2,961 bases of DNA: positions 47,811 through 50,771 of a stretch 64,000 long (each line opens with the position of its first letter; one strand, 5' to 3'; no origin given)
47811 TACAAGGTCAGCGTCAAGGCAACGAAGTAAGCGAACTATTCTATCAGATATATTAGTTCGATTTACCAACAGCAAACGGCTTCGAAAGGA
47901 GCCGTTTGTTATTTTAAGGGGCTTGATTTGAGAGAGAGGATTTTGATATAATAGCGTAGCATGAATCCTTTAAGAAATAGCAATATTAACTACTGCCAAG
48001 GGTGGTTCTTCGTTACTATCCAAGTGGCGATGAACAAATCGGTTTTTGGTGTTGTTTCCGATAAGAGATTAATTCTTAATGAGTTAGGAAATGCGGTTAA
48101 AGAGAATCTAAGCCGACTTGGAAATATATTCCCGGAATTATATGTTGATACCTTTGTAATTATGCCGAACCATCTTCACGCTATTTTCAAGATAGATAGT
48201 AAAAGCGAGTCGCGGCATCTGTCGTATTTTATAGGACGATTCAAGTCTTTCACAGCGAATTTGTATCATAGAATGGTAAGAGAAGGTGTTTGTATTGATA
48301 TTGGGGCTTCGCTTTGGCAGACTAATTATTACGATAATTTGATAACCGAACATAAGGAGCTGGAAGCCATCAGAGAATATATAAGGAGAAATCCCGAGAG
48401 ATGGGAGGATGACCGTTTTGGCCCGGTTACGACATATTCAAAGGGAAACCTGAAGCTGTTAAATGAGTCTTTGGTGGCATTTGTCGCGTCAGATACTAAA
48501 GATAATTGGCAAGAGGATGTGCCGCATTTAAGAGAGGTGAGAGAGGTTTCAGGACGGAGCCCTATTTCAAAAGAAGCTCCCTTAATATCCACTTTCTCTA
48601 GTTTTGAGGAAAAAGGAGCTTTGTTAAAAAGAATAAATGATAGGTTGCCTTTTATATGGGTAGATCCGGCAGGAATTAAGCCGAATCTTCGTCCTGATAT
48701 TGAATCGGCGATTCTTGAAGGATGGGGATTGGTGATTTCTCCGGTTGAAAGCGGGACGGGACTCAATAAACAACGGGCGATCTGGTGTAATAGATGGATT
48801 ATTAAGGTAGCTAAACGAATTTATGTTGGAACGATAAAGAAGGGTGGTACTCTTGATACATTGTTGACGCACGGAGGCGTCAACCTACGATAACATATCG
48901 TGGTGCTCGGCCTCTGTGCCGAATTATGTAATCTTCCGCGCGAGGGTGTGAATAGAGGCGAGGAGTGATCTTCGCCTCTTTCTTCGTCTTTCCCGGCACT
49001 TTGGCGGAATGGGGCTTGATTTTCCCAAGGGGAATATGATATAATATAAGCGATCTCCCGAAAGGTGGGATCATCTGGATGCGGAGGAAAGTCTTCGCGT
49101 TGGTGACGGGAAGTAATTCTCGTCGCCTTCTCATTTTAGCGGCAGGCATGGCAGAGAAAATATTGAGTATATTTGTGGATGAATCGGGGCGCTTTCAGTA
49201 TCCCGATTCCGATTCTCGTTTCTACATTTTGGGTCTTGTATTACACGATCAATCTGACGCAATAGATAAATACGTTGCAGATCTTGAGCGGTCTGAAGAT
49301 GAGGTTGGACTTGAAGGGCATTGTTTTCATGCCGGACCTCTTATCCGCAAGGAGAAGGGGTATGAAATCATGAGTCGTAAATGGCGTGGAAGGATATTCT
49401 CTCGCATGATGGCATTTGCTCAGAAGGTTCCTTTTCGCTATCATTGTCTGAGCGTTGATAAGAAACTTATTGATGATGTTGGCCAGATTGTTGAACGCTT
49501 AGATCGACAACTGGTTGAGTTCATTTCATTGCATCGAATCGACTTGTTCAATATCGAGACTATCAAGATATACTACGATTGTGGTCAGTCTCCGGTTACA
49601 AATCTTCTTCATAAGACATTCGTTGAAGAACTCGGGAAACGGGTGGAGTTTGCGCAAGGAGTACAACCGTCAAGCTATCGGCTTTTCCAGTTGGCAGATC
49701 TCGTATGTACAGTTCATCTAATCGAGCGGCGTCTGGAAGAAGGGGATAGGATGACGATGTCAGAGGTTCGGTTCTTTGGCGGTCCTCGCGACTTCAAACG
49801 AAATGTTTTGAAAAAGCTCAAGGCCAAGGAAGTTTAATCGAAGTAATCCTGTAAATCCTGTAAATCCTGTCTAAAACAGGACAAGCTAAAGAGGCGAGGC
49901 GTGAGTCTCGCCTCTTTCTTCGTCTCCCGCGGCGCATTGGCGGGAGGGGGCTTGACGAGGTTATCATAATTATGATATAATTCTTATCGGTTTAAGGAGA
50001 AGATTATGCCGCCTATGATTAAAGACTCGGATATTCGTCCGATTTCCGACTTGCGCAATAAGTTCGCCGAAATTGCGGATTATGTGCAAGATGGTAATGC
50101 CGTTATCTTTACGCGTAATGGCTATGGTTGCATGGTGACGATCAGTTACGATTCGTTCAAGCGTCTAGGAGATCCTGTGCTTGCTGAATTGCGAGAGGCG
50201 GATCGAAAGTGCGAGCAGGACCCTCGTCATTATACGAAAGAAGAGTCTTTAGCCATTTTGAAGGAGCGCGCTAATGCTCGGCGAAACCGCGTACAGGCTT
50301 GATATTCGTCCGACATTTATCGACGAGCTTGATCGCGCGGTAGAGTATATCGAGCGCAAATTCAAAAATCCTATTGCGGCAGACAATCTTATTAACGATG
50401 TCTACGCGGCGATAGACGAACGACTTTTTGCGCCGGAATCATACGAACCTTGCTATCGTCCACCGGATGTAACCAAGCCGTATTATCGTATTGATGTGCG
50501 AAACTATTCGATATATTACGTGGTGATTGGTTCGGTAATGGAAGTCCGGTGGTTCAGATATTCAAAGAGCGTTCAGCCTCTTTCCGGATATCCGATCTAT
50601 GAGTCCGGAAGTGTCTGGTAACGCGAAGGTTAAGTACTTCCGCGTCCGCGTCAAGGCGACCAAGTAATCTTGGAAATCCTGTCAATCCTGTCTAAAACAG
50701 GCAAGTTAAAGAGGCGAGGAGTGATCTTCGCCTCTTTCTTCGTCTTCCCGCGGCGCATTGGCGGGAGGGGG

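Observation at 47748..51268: Three copies of the giant protein's extreme 3' end (plus its terminator) punctuate the downstream array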

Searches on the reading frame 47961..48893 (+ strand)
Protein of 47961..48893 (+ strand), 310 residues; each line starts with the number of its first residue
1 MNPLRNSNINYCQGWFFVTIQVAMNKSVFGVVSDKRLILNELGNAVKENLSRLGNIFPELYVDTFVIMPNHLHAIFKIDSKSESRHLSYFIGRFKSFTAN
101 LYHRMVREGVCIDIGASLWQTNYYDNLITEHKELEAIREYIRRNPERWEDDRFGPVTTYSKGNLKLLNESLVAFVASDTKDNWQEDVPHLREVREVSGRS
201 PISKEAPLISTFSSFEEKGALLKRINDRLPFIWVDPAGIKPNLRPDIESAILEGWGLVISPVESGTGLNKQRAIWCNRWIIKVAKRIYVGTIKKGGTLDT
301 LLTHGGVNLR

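Call 4: search_protein_families(library=pfam, proteins=[window:47961-48893:+], max_evalue=0.01)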
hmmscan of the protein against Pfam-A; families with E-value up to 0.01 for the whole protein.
window:47961-48893:+ (310 aa): 1 family
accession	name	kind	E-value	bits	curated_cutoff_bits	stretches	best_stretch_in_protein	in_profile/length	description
PF01797.21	Y1_Tnp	-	1.1e-08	35.7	23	1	41-143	23-120/121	Transposase IS200 like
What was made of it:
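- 47918..48893 (+): Cassette 1: promoter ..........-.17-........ (47918-47952) and a RayT-like Y1/HUH gene with an extra C-terminal domain (47961-48893). Pfam Y1_Tnp 35.7 bits (call 4).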

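Call 10: search_protein_families(library=ncbifam, proteins=[window:47961-48893:+], max_evalue=0.001)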
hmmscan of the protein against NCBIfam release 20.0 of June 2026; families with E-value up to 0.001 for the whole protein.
window:47961-48893:+ (310 aa): 2 families
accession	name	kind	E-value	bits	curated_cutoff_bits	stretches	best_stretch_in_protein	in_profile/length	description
NF047646.1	REP_Tyr_transpos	equivalog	1.1e-14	54.5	80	1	12-147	8-133/146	REP-associated tyrosine transposase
NF033573.1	transpos_IS200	equivalog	7.9e-05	22.9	55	1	38-142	26-125/126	IS200/IS605 family transposase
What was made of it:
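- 47918..48893 (+): NCBIfam REP_Tyr_transpos 54.5 bits, below the cut-off of 80 (call 10).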

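Call 12: find_encoding_contigs(protein=window:47961-48893:+, flank=10000, max_places=10)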
Protein window:47961-48893:+ (310 aa): no gene with exactly this product is on record in the collection.

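Call 41: find_homologous_proteins(query=window:47961-48893:+, max_evalue=1e-10)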
Query window:47961-48893:+ (310 aa): 229 proteins with E <= 1e-10 among 1166 candidates; the best 120 are listed.
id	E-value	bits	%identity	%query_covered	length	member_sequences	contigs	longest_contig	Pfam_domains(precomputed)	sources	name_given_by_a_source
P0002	4.2e-191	652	90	100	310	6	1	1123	PF01797.22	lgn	-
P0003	4.8e-161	553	82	93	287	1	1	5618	PF01797.22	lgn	-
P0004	1.5e-145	502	70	98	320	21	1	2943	-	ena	-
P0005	5.5e-140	484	68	98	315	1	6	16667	PF01797.22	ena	-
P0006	5.9e-140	484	68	98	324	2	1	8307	PF01797.22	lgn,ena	-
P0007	2.6e-138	479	67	98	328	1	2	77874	PF01797.22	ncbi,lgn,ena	-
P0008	1.0e-137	477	66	97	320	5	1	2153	PF01797.22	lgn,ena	-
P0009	4.0e-135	468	59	97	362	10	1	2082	PF01797.22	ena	-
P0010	7.6e-135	467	65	98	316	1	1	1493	-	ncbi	-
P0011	1.9e-134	466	60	98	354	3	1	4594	PF01797.22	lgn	-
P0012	5.7e-133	461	62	98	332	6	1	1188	PF01797.22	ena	-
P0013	1.1e-132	460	61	98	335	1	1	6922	PF01797.22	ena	-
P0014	2.0e-132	459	64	98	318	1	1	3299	PF01797.22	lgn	-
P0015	2.1e-132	459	62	97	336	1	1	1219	-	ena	-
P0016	3.5e-132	459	62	98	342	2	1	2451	PF01797.22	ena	-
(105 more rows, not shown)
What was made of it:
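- On REPtron (RayT plus REPs): JGI names some homologues RayT (call 41).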

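Call 42: find_encoding_contigs(protein=P0003, flank=10000, max_places=4)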
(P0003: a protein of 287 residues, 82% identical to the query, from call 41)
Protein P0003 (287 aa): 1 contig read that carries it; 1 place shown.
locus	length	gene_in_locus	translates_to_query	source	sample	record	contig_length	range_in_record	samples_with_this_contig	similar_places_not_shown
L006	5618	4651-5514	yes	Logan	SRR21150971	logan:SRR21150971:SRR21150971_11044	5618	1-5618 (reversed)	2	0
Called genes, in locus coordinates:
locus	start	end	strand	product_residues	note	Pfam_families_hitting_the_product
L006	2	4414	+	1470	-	?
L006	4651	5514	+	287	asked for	PF01797:Y1_Tnp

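Call 43: find_encoding_contigs(protein=P0007, flank=10000, max_places=4)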
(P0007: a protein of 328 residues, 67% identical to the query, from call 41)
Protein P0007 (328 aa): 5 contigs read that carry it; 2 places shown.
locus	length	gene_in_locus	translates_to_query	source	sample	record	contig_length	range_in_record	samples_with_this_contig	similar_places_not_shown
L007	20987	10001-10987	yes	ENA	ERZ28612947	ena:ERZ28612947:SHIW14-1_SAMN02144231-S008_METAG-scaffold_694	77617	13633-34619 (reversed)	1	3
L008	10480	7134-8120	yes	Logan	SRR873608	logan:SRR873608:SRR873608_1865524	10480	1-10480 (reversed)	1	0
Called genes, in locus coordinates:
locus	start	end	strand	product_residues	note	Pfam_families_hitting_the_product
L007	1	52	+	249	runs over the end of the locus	PF00497:SBP_bac_3, PF10613:Lig_chan-Glu_bd (weak)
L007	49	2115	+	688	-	PF07228:SpoIIE, PF13581:HATPase_c_2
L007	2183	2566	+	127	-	PF07233:DUF1425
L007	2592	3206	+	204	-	PF13036:LpoB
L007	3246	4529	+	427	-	-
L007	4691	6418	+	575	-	-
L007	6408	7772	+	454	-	-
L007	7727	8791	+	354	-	-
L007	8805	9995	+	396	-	-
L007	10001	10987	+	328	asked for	PF01797:Y1_Tnp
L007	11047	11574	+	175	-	-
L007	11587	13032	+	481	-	-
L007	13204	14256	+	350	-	PF00318:Ribosomal_S2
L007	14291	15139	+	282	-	PF00889:EF_TS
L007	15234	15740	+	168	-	PF00583:Acetyltransf_1, PF13673:Acetyltransf_10 (weak), PF13508:Acetyltransf_7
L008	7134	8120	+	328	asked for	PF01797:Y1_Tnp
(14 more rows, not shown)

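Call 44: find_encoding_contigs(protein=P0005, flank=10000, max_places=6)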
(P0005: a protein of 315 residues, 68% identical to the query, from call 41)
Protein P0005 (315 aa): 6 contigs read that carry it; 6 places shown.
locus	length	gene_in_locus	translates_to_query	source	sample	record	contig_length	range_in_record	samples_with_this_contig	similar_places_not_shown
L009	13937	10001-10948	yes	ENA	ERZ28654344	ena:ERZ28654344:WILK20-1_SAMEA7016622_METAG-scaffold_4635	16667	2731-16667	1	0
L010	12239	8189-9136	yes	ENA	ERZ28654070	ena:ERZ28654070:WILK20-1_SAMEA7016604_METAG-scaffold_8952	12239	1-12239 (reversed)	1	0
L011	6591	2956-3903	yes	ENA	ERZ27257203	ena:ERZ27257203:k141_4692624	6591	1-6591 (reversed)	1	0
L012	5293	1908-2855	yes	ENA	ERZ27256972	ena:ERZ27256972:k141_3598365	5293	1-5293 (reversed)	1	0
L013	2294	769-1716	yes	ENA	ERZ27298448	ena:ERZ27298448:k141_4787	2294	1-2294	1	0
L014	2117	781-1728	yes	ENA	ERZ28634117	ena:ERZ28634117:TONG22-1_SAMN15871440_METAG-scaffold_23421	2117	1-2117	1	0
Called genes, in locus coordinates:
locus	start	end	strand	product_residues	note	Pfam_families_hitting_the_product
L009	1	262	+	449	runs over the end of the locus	PF13685:Fe-ADH_2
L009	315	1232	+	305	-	-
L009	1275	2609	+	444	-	PF01408:GFO_IDH_MocA, PF19051:GFO_IDH_MocA_C2 (faint)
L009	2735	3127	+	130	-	PF07233:DUF1425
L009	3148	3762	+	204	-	PF13036:LpoB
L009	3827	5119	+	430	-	-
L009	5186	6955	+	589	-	-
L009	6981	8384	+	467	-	PF13431:TPR_17 (faint)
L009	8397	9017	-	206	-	-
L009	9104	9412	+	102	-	-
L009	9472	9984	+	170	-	PF13036:LpoB (faint)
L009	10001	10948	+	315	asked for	PF01797:Y1_Tnp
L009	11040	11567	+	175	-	-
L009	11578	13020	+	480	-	-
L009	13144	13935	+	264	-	?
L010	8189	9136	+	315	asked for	PF01797:Y1_Tnp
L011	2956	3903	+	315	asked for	PF01797:Y1_Tnp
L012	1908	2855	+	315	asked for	PF01797:Y1_Tnp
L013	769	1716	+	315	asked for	PF01797:Y1_Tnp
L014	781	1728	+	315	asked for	PF01797:Y1_Tnp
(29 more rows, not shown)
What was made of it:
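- They look domesticated rather than cassette-linked (calls 43, 44).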

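Call 53: search_protein_families(library=padloc, proteins=[window:47961-48893:+], max_evalue=0.001)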
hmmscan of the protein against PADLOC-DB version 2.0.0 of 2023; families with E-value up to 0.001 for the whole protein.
window:47961-48893:+ (310 aa): 0 families

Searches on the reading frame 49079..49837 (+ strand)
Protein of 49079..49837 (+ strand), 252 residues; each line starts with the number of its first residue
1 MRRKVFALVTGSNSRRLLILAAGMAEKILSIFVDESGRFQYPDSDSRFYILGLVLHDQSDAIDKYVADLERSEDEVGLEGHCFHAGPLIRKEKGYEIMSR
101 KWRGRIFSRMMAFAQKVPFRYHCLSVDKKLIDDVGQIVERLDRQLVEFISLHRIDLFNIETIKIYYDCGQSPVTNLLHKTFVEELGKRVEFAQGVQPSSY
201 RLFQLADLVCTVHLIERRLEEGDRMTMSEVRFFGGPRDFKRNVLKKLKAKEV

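Call 4: search_protein_families(library=pfam, proteins=[window:49079-49837:+], max_evalue=0.01)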
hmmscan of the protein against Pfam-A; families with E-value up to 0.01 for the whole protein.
window:49079-49837:+ (252 aa): 1 family
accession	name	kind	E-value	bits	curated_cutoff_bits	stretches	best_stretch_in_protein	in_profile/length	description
PF12686.12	DUF3800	-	5.1e-08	34.2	21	1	31-211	2-144/149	Protein of unknown function (DUF3800)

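Call 10: search_protein_families(library=ncbifam, proteins=[window:49079-49837:+], max_evalue=0.001)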
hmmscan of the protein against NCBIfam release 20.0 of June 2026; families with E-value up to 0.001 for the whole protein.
window:49079-49837:+ (252 aa): 0 families

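Call 53: search_protein_families(library=padloc, proteins=[window:49151-49837:+], max_evalue=0.001)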
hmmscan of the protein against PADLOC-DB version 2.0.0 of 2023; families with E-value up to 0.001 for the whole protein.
window:49151-49837:+ (228 aa): 0 families

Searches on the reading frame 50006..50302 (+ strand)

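Call 4: search_protein_families(library=pfam, proteins=[window:50006-50302:+], max_evalue=0.01)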
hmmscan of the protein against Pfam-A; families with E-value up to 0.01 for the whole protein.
window:50006-50302:+ (98 aa): 1 family
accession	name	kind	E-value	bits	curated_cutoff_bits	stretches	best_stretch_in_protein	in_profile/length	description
PF02604.26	PhdYeFM_antitox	-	1.8e-08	34.5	29.8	1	9-56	2-50/74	Antitoxin Phd_YefM, type II toxin-antitoxin system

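Call 53: search_protein_families(library=padloc, proteins=[window:50006-50302:+], max_evalue=0.001)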
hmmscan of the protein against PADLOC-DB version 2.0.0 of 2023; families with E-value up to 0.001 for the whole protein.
window:50006-50302:+ (98 aa): 0 families

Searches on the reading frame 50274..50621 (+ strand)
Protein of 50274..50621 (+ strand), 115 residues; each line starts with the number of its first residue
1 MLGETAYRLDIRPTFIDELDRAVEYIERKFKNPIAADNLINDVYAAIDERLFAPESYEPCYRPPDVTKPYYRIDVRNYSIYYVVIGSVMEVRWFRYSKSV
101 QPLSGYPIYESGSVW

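Call 4: search_protein_families(library=pfam, proteins=[window:50274-50621:+], max_evalue=0.01)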
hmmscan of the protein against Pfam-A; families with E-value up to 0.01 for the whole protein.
window:50274-50621:+ (115 aa): 1 family
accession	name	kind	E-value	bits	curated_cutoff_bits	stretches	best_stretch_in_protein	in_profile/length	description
PF05016.21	ParE_toxin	-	4.1e-08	34.1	23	1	11-85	3-72/89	ParE toxin of type II toxin-antitoxin system, parDE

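Call 13: find_encoding_contigs(protein=window:50274-50621:+, flank=10000, max_places=10)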
Protein window:50274-50621:+ (115 aa): no gene with exactly this product is on record in the collection.

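Call 53: search_protein_families(library=padloc, proteins=[window:50274-50621:+], max_evalue=0.001)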
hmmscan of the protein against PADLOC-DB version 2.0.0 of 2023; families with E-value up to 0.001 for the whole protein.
window:50274-50621:+ (115 aa): 0 families
